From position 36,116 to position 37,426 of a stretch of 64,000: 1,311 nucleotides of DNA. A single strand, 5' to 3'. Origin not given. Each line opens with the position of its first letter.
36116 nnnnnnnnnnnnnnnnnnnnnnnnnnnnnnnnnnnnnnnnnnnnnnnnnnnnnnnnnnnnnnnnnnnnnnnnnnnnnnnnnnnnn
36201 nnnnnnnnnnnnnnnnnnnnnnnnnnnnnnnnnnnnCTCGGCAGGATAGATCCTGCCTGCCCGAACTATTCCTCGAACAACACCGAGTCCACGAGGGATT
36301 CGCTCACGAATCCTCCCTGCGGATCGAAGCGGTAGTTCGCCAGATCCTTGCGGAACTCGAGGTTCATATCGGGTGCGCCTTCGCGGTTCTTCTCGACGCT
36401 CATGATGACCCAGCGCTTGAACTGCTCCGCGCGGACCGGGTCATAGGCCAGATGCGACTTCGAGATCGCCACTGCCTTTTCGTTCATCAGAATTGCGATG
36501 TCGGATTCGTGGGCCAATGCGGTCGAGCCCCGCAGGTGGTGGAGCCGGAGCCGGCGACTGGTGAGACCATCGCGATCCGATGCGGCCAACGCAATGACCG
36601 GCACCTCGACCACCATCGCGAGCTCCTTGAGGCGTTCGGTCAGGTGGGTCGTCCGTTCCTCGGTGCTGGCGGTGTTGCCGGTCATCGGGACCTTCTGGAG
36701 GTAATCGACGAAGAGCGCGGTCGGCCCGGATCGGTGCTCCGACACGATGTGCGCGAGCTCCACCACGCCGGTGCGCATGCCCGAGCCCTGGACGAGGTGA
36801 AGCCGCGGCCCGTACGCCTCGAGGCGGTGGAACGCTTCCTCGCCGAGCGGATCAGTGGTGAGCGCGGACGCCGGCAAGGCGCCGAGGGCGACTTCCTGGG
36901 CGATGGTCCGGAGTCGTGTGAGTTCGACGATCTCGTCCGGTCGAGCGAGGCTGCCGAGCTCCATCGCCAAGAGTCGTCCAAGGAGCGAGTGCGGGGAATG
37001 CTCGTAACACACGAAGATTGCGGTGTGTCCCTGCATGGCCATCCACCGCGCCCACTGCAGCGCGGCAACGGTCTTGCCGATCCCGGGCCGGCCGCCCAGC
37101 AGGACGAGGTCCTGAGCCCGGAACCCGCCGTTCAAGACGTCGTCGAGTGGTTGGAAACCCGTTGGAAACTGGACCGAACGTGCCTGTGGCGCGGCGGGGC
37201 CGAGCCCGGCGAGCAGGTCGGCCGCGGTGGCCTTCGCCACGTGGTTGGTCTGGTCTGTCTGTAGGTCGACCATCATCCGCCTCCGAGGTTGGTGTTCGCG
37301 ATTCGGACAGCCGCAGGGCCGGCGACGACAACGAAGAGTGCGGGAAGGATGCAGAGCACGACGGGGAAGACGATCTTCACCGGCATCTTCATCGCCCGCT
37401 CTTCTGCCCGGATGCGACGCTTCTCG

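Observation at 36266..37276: Stand-alone DnaB-C/KaiC-like RecA-superfamily ATPase translationally coupled to tadC: a possible third, ArlH/FlaH-like ATPase of a bacterial Tad pilus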

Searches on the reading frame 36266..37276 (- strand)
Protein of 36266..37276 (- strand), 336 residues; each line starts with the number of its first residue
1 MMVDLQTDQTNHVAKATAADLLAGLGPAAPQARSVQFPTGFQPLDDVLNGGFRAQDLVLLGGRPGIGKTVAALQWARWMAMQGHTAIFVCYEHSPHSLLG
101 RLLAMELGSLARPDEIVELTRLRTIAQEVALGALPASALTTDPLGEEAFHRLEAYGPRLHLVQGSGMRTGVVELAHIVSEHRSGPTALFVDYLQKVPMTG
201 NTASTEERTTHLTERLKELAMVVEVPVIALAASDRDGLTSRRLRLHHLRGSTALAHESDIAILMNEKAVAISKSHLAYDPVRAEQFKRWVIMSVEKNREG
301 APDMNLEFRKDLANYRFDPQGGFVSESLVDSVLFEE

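Call 5: search_protein_families(library=pfam, proteins=[window:36266-37276:-], max_evalue=0.01)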
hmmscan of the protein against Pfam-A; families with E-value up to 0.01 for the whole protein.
window:36266-37276:- (336 aa): 5 families
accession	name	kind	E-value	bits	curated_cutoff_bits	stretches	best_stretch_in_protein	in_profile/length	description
PF03796.21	DnaB_C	-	3.8e-24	85.9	27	1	38-315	3-253/255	DnaB-like helicase C terminal domain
PF06745.19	ATPase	-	6.6e-10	39.2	26.6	1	38-102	2-67/231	KaiC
PF13481.12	AAA_25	-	3.5e-07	30.5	27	1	37-95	15-84/195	AAA domain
PF13191.12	AAA_16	-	0.00022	22.2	32.6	1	45-195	13-143/167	AAA ATPase domain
PF20720.3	nSTAND3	-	0.0035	17.5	27.2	1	55-89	17-51/155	Novel STAND NTPase 3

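Call 6: search_protein_families(library=ncbifam, proteins=[window:36266-37276:-], max_evalue=0.01)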
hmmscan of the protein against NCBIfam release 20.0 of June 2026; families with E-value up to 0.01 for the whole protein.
window:36266-37276:- (336 aa): 23 families
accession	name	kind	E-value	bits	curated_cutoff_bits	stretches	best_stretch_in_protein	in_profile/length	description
TIGR00665.1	DnaB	equivalog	3e-22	79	385.25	2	33-106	174-247/435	replicative DNA helicase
TIGR03600.1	phage_DnaB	exception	9.8e-19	67.6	498.65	1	37-266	177-388/421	phage replicative helicase, DnaB family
NF004384.0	PRK05748.1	equivalog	5.4e-16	58.2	525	2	37-106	186-255/452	replicative DNA helicase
NF005852.0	PRK07773.1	equivalog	1.7e-15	56.4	780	2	37-106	200-269/886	replicative DNA helicase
NF006306.0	PRK08506.1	equivalog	1.6e-14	53.4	596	2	35-105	173-242/472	replicative DNA helicase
NF040583.1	dnaB_SPI-7_type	exception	4.8e-14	52.2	655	1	36-265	176-390/434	SPI-7-type island replicative DNA helicase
NF006443.0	PRK08760.1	equivalog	1.3e-12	46.8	741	2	35-105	210-280/476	replicative DNA helicase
NF004967.0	PRK06321.1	equivalog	1.2e-11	44.2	751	2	188-316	340-463/472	replicative DNA helicase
NF006606.0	PRK09165.1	equivalog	2.8e-11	42.7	540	1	38-263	201-424/497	replicative DNA helicase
NF005424.0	PRK07004.1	equivalog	5.1e-11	41.8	834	2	188-267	328-409/460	replicative DNA helicase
NF004109.0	PRK05595.1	equivalog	7.2e-11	41.4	737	2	37-104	184-251/444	replicative DNA helicase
NF006799.0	PRK09302.1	equivalog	6.9e-09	34.8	408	1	37-99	13-76/515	circadian clock protein KaiC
NF005369.0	PRK06904.1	equivalog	7.7e-09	34.8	809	1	38-264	207-418/474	replicative DNA helicase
NF006458.0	PRK08840.1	equivalog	9.3e-09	34.5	884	2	169-269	314-416/464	replicative DNA helicase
NF004629.0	PRK05973.1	equivalog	3.7e-08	32.7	156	1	51-108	60-117/237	DNA helicase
TIGR00416.1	sms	equivalog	6.2e-08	31.8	403.05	1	33-109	72-146/454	DNA repair protein RadA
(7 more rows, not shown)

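Call 7: find_homologous_proteins(query=window:36266-37276:-, max_evalue=0.001)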
Query window:36266-37276:- (336 aa): 1210 proteins with E <= 0.001 among 8000 candidates; the best 120 are listed.
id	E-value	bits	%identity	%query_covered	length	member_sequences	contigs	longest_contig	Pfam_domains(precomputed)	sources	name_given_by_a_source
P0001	7.2e-217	737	100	100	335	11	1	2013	PF06745.20,PF03796.22,PF13481.13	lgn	-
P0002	1.6e-203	693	92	100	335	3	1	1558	PF06745.20,PF03796.22,PF13481.13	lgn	-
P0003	1.5e-189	647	85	100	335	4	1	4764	PF06745.20,PF03796.22,PF13481.13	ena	-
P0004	4.0e-185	632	84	100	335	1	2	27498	PF06745.20,PF03796.22,PF13481.13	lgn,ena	-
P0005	5.2e-180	616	80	100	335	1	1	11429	PF06745.20,PF03796.22,PF13481.13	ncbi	-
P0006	4.4e-179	612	80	100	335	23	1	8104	PF06745.20,PF03796.22,PF13481.13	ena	-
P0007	4.6e-179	612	81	100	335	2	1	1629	PF06745.20,PF03796.22,PF13481.13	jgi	jgi:replicative DNA helicase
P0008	1.7e-178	611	84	96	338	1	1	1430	PF06745.20,PF03796.22,PF13481.13,PF13191.13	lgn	-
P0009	7.8e-178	608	80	100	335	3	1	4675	PF06745.20,PF03796.22,PF13481.13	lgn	-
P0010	9.1e-178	608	81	100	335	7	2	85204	PF06745.20,PF03796.22,PF13481.13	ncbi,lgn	-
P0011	7.3e-177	605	80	100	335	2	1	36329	PF06745.20,PF03796.22,PF13481.13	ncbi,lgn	-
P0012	4.4e-176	603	80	98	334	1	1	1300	PF06745.20,PF03796.22,PF13481.13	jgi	jgi:replicative DNA helicase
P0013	3.5e-175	600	80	100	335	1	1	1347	PF06745.20,PF03796.22,PF13481.13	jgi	jgi:replicative DNA helicase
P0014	5.0e-175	599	80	97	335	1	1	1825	PF06745.20,PF03796.22,PF13481.13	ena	-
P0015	6.8e-172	589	79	97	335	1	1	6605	PF06745.20,PF03796.22,PF13481.13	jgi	jgi:replicative DNA helicase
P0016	1.1e-171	588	79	97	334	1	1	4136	PF06745.20,PF03796.22,PF13481.13,PF13191.13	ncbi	-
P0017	1.6e-171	588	79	97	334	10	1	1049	PF06745.20,PF03796.22,PF13481.13,PF13191.13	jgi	-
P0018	3.8e-169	580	78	97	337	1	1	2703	PF06745.20,PF03796.22,PF13481.13,PF13191.13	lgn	-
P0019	1.1e-168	578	78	97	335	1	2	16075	PF06745.20,PF03796.22,PF13481.13,PF13191.13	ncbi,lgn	-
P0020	2.6e-168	577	77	97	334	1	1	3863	PF06745.20,PF03796.22,PF13481.13,PF13191.13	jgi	jgi:replicative DNA helicase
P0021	1.6e-167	574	78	97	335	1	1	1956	PF06745.20,PF03796.22,PF13481.13,PF13191.13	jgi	jgi:replicative DNA helicase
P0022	2.9e-167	574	77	97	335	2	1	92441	PF06745.20,PF03796.22,PF13481.13,PF13191.13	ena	-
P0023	3.1e-166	570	77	97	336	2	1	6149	PF06745.20,PF03796.22,PF13481.13,PF13191.13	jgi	-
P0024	6.5e-166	569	78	95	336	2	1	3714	PF06745.20,PF03796.22,PF13481.13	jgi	-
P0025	1.1e-165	568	76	97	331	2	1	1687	PF06745.20,PF03796.22,PF13481.13,PF13191.13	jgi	jgi:replicative DNA helicase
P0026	1.2e-165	568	77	100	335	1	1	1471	PF06745.20,PF03796.22,PF13481.13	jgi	jgi:replicative DNA helicase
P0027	1.4e-162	558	76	96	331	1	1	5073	PF06745.20,PF03796.22,PF13481.13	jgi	jgi:replicative DNA helicase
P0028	1.9e-161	555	76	95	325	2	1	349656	PF06745.20,PF03796.22,PF13481.13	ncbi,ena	-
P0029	2.5e-161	554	74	100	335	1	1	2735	PF06745.20,PF03796.22,PF13481.13,PF13191.13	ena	-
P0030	5.6e-160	550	75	96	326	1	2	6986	PF06745.20,PF03796.22,PF13481.13,PF13191.13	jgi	jgi:replicative DNA helicase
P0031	6.2e-159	546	76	96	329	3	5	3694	PF06745.20,PF03796.22,PF13481.13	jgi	jgi:replicative DNA helicase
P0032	2.1e-158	545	75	97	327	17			PF06745.20,PF03796.22,PF13481.13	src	-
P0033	6.0e-158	543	74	99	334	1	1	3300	PF06745.20,PF03796.22,PF13481.13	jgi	-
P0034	1.2e-153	529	73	95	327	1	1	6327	PF06745.20,PF03796.22,PF13481.13,PF13191.13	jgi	jgi:replicative DNA helicase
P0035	1.3e-152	525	73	98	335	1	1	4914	PF06745.20,PF03796.22,PF13481.13,PF13191.13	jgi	jgi:replicative DNA helicase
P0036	1.3e-150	519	71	93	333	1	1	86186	PF06745.20,PF03796.22,PF13481.13,PF13191.13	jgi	jgi:replicative DNA helicase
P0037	5.8e-146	504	86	77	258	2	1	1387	PF03796.22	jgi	jgi:replicative DNA helicase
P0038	7.0e-144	497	72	92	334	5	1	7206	PF06745.20,PF03796.22,PF13481.13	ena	-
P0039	2.0e-141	489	72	91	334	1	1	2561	PF06745.20,PF03796.22,PF13481.13,PF13191.13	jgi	jgi:replicative DNA helicase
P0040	1.4e-139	483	68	93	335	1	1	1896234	PF06745.20,PF03796.22,PF13481.13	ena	-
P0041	8.4e-139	480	84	76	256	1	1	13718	PF03796.22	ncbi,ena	-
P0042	5.9e-132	458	64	96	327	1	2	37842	PF06745.20,PF03796.22,PF13481.13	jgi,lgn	jgi:Replicative DNA helicase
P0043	2.2e-129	449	64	96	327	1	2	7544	PF06745.20,PF03796.22,PF13481.13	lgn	-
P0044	6.3e-126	438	62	93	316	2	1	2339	PF06745.20,PF03796.22,PF13481.13,PF13191.13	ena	-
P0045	7.0e-125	434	75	79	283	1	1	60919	PF06745.20,PF03796.22,PF13481.13,PF13191.13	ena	-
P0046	7.9e-123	428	62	96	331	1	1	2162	PF06745.20,PF03796.22,PF13481.13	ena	-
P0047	2.7e-121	423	73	77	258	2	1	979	PF03796.22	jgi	jgi:hypothetical protein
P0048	1.5e-120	420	63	93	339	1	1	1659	PF06745.20,PF03796.22,PF13481.13,PF13191.13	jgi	jgi:replicative DNA helicase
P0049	1.9e-120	420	64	90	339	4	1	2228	PF06745.20,PF03796.22,PF13481.13,PF13191.13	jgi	jgi:replicative DNA helicase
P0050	2.7e-118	413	62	90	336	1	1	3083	PF06745.20,PF03796.22,PF13481.13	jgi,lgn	jgi:replicative DNA helicase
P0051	3.0e-118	413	61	95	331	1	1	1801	PF06745.20,PF03796.22,PF13481.13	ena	-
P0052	3.6e-118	412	62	93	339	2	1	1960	PF06745.20,PF03796.22,PF13481.13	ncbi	ncbi:MAG: DnaB-like helicase C-terminal domain-containing protein [Acidimicrobiia bacterium]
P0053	1.6e-116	407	58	100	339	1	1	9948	PF06745.20,PF03796.22,PF13481.13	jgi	jgi:replicative DNA helicase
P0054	3.1e-116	406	61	91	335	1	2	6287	PF06745.20,PF03796.22,PF13481.13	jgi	jgi:replicative DNA helicase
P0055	3.8e-116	406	60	93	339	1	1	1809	PF06745.20,PF03796.22,PF13481.13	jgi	-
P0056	5.0e-116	405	61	91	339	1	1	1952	PF06745.20,PF03796.22,PF13481.13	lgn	-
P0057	2.5e-115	403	60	98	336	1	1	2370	PF06745.20,PF03796.22,PF13481.13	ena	-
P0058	7.7e-115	401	56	100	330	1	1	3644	PF06745.20,PF03796.22,PF13481.13,PF13191.13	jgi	jgi:replicative DNA helicase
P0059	1.1e-114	401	57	100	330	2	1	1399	PF06745.20,PF03796.22,PF13481.13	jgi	jgi:replicative DNA helicase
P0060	1.4e-114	401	56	98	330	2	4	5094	PF06745.20,PF03796.22,PF13481.13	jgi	jgi:replicative DNA helicase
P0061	2.0e-114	400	61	89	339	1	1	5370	PF06745.20,PF03796.22,PF13481.13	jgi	jgi:replicative DNA helicase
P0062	1.9e-112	394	58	91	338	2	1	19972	PF06745.20,PF03796.22,PF13481.13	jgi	-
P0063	2.4e-112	393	56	100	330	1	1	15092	PF06745.20,PF03796.22,PF13481.13,PF13191.13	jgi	jgi:replicative DNA helicase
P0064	3.1e-112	393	60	91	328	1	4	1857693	PF06745.20,PF03796.22,PF13481.13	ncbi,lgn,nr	ncbi:MAG: DnaB helicase C-terminal domain-containing protein [Acidimicrobiia bacterium]|nr:DnaB heli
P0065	6.0e-112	392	57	96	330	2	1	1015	PF06745.20,PF03796.22,PF13481.13,PF13191.13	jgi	jgi:replicative DNA helicase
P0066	1.9e-111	390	59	94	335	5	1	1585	PF06745.20,PF03796.22,PF13481.13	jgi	-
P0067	4.0e-111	389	59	89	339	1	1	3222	PF06745.20,PF03796.22,PF13481.13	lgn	-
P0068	6.8e-111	388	62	86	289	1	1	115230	PF06745.20,PF03796.22,PF13481.13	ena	-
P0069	1.3e-109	384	56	95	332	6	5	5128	PF06745.20,PF03796.22,PF13481.13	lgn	-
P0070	5.6e-109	382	67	77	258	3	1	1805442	PF03796.22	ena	-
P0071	1.6e-108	381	59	88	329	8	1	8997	PF06745.20,PF03796.22,PF13481.13,PF13191.13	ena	-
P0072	2.4e-108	380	58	93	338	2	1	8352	PF06745.20,PF03796.22,PF13481.13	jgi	jgi:predicted ATP-dependent serine protease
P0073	2.7e-107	377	70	74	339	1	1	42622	PF06745.20,PF03796.22,PF13481.13,PF13191.13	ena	-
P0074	7.6e-106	372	57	93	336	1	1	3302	PF06745.20,PF03796.22,PF13481.13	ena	-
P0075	4.0e-102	360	56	93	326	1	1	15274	PF06745.20,PF03796.22,PF13481.13,PF13191.13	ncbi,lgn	-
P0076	8.8e-102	359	54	91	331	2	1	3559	PF06745.20,PF03796.22,PF13481.13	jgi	jgi:replicative DNA helicase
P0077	3.5e-101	357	54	92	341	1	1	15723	PF06745.20,PF03796.22,PF13481.13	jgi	-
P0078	1.8e-100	354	54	95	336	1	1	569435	PF06745.20,PF03796.22,PF13481.13,PF13191.13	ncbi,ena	-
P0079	7.4e-100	352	53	95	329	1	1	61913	PF06745.20,PF03796.22,PF13481.13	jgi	jgi:replicative DNA helicase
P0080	1.2e-99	352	53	93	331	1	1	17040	PF06745.20,PF03796.22,PF13481.13,PF13191.13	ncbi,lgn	-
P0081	2.5e-99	350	53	91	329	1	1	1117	PF06745.20,PF03796.22,PF13481.13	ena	-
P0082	1.4e-98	348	53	91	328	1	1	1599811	PF06745.20,PF03796.22,PF13481.13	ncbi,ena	-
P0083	1.7e-98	348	54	94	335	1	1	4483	PF06745.20,PF03796.22,PF13481.13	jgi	jgi:replicative DNA helicase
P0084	1.7e-98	348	54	91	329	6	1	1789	PF06745.20,PF03796.22,PF13481.13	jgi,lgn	jgi:replicative DNA helicase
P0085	3.8e-98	347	55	93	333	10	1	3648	PF06745.20,PF03796.22,PF13481.13,PF13191.13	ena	-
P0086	3.8e-98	347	55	93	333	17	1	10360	PF06745.20,PF03796.22,PF13481.13,PF13191.13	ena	-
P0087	8.6e-98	345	53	93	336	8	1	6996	PF06745.20,PF03796.22,PF13481.13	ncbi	-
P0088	1.1e-97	345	52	96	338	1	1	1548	PF06745.20,PF03796.22,PF13481.13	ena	-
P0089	1.4e-97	345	52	97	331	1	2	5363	PF06745.20,PF03796.22,PF13481.13,PF13191.13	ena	-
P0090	1.5e-97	345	53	94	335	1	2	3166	PF06745.20,PF03796.22,PF13481.13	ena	-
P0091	2.0e-97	344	53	90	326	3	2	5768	PF06745.20,PF03796.22,PF13481.13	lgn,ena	-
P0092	2.3e-97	344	55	89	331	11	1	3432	PF06745.20,PF03796.22,PF13481.13,PF13191.13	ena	-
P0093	4.1e-97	343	52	90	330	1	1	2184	PF06745.20,PF03796.22,PF13481.13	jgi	-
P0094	7.5e-97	342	51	97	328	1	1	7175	PF06745.20,PF03796.22,PF13481.13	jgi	jgi:replicative DNA helicase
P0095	9.2e-97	342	52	94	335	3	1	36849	PF06745.20,PF03796.22,PF13481.13,PF13191.13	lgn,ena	-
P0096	2.7e-96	340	52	93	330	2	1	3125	PF06745.20,PF03796.22,PF13481.13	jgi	jgi:replicative DNA helicase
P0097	2.9e-96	340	52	94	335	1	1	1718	PF06745.20,PF03796.22,PF13481.13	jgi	jgi:replicative DNA helicase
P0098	3.1e-96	340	53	90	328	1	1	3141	PF06745.20,PF03796.22,PF13481.13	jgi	jgi:replicative DNA helicase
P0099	4.1e-96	340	50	97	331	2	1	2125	PF06745.20,PF03796.22,PF13481.13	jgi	jgi:replicative DNA helicase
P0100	4.1e-96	340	53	89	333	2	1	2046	PF06745.20,PF03796.22,PF13481.13,PF13191.13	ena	-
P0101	4.3e-96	340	53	94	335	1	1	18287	PF06745.20,PF03796.22,PF13481.13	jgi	jgi:replicative DNA helicase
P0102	9.3e-96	339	53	95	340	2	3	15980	PF06745.20,PF03796.22,PF13481.13,PF13191.13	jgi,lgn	jgi:replicative DNA helicase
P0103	1.2e-95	338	51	90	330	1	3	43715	PF06745.20,PF03796.22,PF13481.13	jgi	jgi:replicative DNA helicase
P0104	1.3e-95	338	52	94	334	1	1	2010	PF06745.20,PF03796.22,PF13481.13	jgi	jgi:replicative DNA helicase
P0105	1.5e-95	338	52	98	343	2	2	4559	PF06745.20,PF03796.22,PF13481.13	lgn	-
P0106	1.6e-95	338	52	95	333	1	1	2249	PF06745.20,PF03796.22,PF13481.13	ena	-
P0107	1.9e-95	338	53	89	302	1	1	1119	PF06745.20,PF03796.22,PF13481.13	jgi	jgi:replicative DNA helicase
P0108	5.8e-95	336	51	90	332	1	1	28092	PF06745.20,PF03796.22,PF13481.13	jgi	jgi:replicative DNA helicase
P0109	1.1e-94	335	52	97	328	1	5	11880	PF06745.20,PF03796.22,PF13481.13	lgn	-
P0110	1.6e-94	335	54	95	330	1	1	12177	PF06745.20,PF03796.22,PF13481.13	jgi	jgi:RecA/RadA recombinase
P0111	2.3e-94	334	52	89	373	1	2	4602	PF06745.20,PF03796.22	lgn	-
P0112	3.2e-94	334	53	93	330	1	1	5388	PF06745.20,PF03796.22,PF13481.13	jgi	jgi:replicative DNA helicase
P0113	3.2e-94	334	50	95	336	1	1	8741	PF06745.20,PF03796.22,PF13481.13,PF13191.13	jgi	jgi:replicative DNA helicase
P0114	3.4e-94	334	51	92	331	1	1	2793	PF06745.20,PF03796.22,PF13481.13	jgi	jgi:replicative DNA helicase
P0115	4.2e-94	333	51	97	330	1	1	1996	PF06745.20,PF03796.22,PF13481.13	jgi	jgi:replicative DNA helicase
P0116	4.4e-94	333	53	93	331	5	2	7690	PF06745.20,PF03796.22,PF13481.13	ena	-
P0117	4.8e-94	333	54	93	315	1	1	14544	PF06745.20,PF03796.22,PF13481.13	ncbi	-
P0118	5.1e-94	333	50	95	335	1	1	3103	PF06745.20,PF03796.22,PF13481.13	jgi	jgi:replicative DNA helicase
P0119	5.3e-94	333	52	90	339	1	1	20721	PF06745.20,PF03796.22,PF13481.13,PF13191.13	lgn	-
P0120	9.8e-94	332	53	90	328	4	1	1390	PF06745.20,PF03796.22,PF13481.13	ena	-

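Call 9: find_encoding_contigs(protein=P0064, flank=10000, max_places=3)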
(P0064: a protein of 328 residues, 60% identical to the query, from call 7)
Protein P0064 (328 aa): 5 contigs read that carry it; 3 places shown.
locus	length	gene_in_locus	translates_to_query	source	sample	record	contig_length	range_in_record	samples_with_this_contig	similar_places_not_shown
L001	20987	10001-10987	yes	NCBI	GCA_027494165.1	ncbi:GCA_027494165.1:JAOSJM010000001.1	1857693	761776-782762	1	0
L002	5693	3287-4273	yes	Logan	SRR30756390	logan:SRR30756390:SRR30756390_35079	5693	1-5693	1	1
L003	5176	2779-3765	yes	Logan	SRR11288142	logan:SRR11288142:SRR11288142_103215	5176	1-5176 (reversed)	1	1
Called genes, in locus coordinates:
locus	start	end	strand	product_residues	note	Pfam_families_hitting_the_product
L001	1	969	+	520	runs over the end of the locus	PF02518:HATPase_c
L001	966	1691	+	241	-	PF00072:Response_reg, PF00196:GerE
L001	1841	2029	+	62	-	PF04964:Flp_Fap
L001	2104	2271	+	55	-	PF04964:Flp_Fap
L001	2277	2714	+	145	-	PF07811:TadE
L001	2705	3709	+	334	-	PF13400:Tad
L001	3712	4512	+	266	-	PF16976:RcpC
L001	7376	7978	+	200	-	PF05762:VWA_CoxE, PF00092:VWA, PF13519:VWA_2, PF13768:VWA_3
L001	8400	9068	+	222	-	PF00482:T2SSF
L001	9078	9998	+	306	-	PF00482:T2SSF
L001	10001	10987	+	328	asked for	PF03796:DnaB_C, PF06745:ATPase (weak), PF13481:AAA_25, PF03796:DnaB_C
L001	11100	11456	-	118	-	PF05899:Cupin_3 (faint), PF07883:Cupin_2 (weak)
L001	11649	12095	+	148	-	PF01475:FUR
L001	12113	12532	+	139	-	PF00210:Ferritin (faint), PF02915:Rubrerythrin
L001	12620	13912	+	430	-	PF13183:Fer4_8 (weak), PF13237:Fer4_10 (weak), PF13534:Fer4_17 (weak), PF02754:CCG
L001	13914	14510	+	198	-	PF12007:DUF3501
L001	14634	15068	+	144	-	PF00692:dUTPase, PF22769:DCD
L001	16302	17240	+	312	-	PF00296:Bac_luciferase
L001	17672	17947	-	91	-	-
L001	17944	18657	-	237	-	PF14355:Abi_C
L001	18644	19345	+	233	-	-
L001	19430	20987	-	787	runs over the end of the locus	PF08751:TrwC, PF13245:AAA_19, PF13401:AAA_22 (faint), PF13604:AAA_30, PF01443:Viral_helicase1 (faint)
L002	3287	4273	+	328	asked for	PF03796:DnaB_C, PF06745:ATPase (weak), PF13481:AAA_25, PF03796:DnaB_C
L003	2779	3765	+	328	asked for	PF03796:DnaB_C, PF06745:ATPase (weak), PF13481:AAA_25, PF03796:DnaB_C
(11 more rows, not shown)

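Call 10: find_encoding_contigs(protein=P0082, flank=10000, max_places=3)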
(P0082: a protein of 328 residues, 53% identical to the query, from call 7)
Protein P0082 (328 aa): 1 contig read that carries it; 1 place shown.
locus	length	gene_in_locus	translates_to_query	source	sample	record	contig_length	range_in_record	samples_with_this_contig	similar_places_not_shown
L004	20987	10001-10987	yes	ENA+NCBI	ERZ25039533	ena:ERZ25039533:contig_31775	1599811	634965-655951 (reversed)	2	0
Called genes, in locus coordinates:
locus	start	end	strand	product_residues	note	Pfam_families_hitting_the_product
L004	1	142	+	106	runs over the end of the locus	-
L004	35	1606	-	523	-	PF02518:HATPase_c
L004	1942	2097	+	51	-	PF04964:Flp_Fap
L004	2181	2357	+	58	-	PF04964:Flp_Fap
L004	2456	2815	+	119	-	PF07811:TadE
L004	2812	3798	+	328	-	PF13400:Tad (weak)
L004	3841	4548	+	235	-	PF16976:RcpC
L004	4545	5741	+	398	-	PF01656:CbiA, PF10609:ParA (weak), PF13614:AAA_31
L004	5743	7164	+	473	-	PF00437:T2SSE, PF27713:UCP018868 (weak)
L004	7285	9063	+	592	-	PF00092:VWA, PF13519:VWA_2, PF13768:VWA_3 (faint), PF00482:T2SSF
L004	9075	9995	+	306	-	PF00482:T2SSF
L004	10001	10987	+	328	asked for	PF03796:DnaB_C, PF06745:ATPase, PF13481:AAA_25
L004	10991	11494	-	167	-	PF00378:ECH_1, PF16113:ECH_2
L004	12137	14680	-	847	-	PF12704:MacB_PCD, PF02687:FtsX, PF12704:MacB_PCD, PF02687:FtsX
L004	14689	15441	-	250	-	PF00005:ABC_tran, PF13304:AAA_21 (faint)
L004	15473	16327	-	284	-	PF01790:LGT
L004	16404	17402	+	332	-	-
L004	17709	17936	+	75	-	PF04248:NTP_transf_9 (weak)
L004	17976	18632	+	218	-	PF01965:DJ-1_PfpI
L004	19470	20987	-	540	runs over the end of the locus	PF03109:ABC1, PF01163:RIO1 (weak)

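Call 42: search_dna_similar(query=window:36266-37276:-, collection=plasmids, mode=protein, max_rows=15)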
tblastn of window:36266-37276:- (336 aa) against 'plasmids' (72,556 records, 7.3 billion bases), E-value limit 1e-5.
Records with a match: 8; places in all: 8; records where one place covers at least 80% of the query: 1.
Best place of each record, by identity: <60% 8.
By first word of the organism name: Xanthomonas 3; Deinococcus 2; Deltaproteobacteria 1; Pseudomonas 1; Cupriavidus 1.
By predicted mobility (MOB-suite, as given by PLSDB): non-mobilizable 8.
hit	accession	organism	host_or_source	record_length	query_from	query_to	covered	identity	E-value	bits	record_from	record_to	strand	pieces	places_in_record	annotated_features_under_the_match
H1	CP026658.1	Deltaproteobacteria bacterium Smac51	cockroach,pure culture,hindgut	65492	38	321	85%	26.1%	2e-6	57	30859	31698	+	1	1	DNA primase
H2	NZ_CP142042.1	Pseudomonas veronii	cell culture,ground water from aniline ...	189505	38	236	59%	29.9%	3e-6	57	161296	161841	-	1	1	dnaB: replicative DNA helicase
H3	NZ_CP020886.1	Xanthomonas citri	Citrus x aurantiifolia,Cell culture,leaf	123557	37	235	59%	29.5%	2e-6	57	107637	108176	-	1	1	replicative DNA helicase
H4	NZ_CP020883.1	Xanthomonas citri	Citrus x aurantiifolia,Cell culture,leaf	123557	37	235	59%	29.5%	2e-6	57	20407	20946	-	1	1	replicative DNA helicase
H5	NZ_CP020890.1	Xanthomonas citri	Citrus hystrix,Cell culture,leaf,leaf ...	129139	37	235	59%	29.5%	2e-6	57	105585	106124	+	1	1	replicative DNA helicase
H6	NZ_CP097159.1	Deinococcus sp. QL22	-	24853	37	202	49%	32.0%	3e-7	60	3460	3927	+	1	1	DnaB-like helicase C-terminal domain-containing protein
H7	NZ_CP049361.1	Deinococcus wulumuqiensis R12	cell culture,soil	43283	37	197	48%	31.1%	3e-9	66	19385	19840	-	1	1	bifunctional DNA primase/polymerase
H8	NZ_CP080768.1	Cupriavidus pinatubonensis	genomic assembly,soil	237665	39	119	24%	37.9%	2e-6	57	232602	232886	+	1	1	DnaB-like helicase C-terminal domain-containing protein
